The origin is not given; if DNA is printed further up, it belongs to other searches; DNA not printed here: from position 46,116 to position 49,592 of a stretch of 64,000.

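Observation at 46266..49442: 1058-aa formate-dehydrogenase/NuoG-like fusion in which several cofactor motifs appear lost (possible pseudo-enzyme or electron-relay scaffold)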

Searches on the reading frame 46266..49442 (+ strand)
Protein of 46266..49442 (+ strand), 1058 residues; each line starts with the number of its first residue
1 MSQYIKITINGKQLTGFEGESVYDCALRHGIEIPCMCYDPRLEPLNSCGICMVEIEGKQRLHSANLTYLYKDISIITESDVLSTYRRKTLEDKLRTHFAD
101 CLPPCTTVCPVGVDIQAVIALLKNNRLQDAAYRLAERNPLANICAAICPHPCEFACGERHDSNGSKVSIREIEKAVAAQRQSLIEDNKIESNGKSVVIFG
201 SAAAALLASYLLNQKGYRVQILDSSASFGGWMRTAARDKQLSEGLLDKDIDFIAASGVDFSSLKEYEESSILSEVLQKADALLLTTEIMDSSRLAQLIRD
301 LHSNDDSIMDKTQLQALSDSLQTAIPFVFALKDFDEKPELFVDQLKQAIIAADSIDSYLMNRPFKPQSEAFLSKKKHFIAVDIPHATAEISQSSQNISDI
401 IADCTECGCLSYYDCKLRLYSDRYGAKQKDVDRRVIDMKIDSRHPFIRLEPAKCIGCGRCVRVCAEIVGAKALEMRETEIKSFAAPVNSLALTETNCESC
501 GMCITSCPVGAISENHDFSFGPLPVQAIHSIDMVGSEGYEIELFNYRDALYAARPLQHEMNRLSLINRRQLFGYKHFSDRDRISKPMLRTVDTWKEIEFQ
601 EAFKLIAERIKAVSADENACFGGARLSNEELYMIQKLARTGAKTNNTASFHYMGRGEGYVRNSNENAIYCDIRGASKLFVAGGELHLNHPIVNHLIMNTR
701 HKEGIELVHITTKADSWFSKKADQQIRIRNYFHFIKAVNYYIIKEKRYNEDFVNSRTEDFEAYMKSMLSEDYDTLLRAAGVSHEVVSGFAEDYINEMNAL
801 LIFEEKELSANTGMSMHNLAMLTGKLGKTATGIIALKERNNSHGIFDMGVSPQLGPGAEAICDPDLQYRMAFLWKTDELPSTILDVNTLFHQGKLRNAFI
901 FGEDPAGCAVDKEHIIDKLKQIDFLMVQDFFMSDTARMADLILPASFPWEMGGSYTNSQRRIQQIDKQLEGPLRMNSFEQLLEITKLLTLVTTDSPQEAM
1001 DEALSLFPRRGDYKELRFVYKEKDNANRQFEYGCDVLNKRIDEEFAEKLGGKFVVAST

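Call 4: search_protein_families(library=pfam, proteins=[window:46266-49442:+], max_evalue=1)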
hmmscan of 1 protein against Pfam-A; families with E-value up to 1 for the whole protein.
window:46266-49442:+ (1058 aa): 19 families
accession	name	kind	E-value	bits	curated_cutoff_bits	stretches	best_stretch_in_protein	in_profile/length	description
PF00384.28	Molybdopterin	-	4.7e-29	101.9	24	1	582-972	1-337/353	Molybdopterin oxidoreductase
PF14691.11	Fer4_20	-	2.9e-13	50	25.8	1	101-179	27-107/113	Dihydroprymidine dehydrogenase domain II, 4Fe-4S cluster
PF13510.11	Fer2_4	-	6.4e-13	49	22.8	1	4-77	3-79/82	2Fe-2S iron-sulfur cluster binding domain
PF12838.12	Fer4_7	-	3.2e-09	37.5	27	1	453-511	1-52/52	4Fe-4S dicluster domain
PF14697.11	Fer4_21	-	3.1e-06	27.6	35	1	450-512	4-57/59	4Fe-4S dicluster domain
PF22117.2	Fer4_Nqo3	-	3.4e-06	27.6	27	1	445-512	2-66/67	NADH-quinone oxidoreductase subunit 3, ferredoxin-like domain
PF25160.1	LdpA_Fe-S-bd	-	3.7e-06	27.1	27.6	2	489-515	20-46/49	LdpA Fe-S cluster-binding domain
PF12837.12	Fer4_6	-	5.7e-06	26.5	25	2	450-467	5-22/24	4Fe-4S binding domain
PF00037.32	Fer4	-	9.9e-06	25.6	21.1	2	494-513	5-24/24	4Fe-4S binding domain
PF13450.12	NAD_binding_8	-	1.4e-05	25.7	21.9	1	198-238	1-41/68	NAD(P)-binding Rossmann-like domain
PF13187.11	Fer4_9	-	4.8e-05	23.7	27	1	453-512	1-52/52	4Fe-4S dicluster domain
PF13237.11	Fer4_10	-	0.00013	22.2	25.5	2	447-508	2-53/53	4Fe-4S dicluster domain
PF13484.11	Fer4_16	-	0.00073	20.7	30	2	496-517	1-21/66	4Fe-4S double cluster binding domain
PF12797.12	Fer4_2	-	0.00079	19.7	24.5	1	447-465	3-21/22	4Fe-4S binding domain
PF13183.11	Fer4_8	-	0.0035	18.3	27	1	452-510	3-67/68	4Fe-4S dicluster domain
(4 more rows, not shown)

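Call 5: search_protein_families(library=ncbifam, proteins=[window:46266-49442:+], max_evalue=1)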
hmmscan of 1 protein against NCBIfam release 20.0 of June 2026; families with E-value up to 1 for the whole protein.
window:46266-49442:+ (1058 aa): 109 families (the best 25 are shown)
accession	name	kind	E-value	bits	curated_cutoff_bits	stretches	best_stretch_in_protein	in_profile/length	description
TIGR01591.1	Fdh-alpha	equivalog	4.3e-75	253.1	666.25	1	541-1009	12-500/672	formate dehydrogenase subunit alpha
NF009454.0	PRK12814.1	equivalog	5.5e-60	203.4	916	3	4-294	3-294/657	putative NADPH-dependent glutamate synthase small subunit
TIGR01973.1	NuoG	equivalog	1.1e-56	192.9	470.05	2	442-973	131-594/606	NADH-quinone oxidoreductase subunit NuoG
NF009410.0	PRK12771.1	subfamily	7.8e-41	140.3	516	2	75-281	20-226/566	NAD(P)-binding protein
NF045663.1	diclust_near_Sec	equivalog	1.2e-37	129.5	530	1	99-468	14-369/759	pyridine nucleotide-disulfide oxidoreductase/dicluster-binding protein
NF047855.1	AssmNtatRedNasC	equivalog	7.9e-37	126.9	1100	1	573-964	68-479/708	assimilatory nitrate reductase catalytic subunit NasC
NF005895.0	PRK07860.1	equivalog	8e-35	120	802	2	449-999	160-670/811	NADH-quinone oxidoreductase subunit G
NF010590.0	PRK13984.1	equivalog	9.9e-34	116.4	946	2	105-288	198-383/611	putative oxidoreductase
NF040763.1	FeFe_hydrog_A6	exception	4.4e-33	114.5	765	2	399-517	92-210/571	NADH-dependent [FeFe] hydrogenase, group A6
NF005745.0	PRK07569.1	equivalog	6.9e-32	110.7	333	2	409-515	103-210/238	bidirectional hydrogenase complex protein HoxU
TIGR03315.1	Se_ygfK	equivalog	1e-26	92.7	835.3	2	97-261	438-605/1012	putative selenate reductase subunit YgfK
NF041323.1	Nitr_red_NasA_Halo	equivalog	5.4e-26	91.3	1000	1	579-976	48-457/673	assimilatory nitrate reductase NasA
NF040762.1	Hydr_FeFe_Clost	exception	1.9e-24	86.3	900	2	407-516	97-208/572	ferredoxin hydrogenase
NF006305.0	PRK08493.1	equivalog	1.6e-21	76.2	591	2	5-90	2-85/819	NADH-quinone oxidoreductase subunit G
TIGR01317.1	GOGAT_sm_gam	subfamily_domain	2.5e-20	72.8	447.7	2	99-300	45-250/485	glutamate synthase small subunit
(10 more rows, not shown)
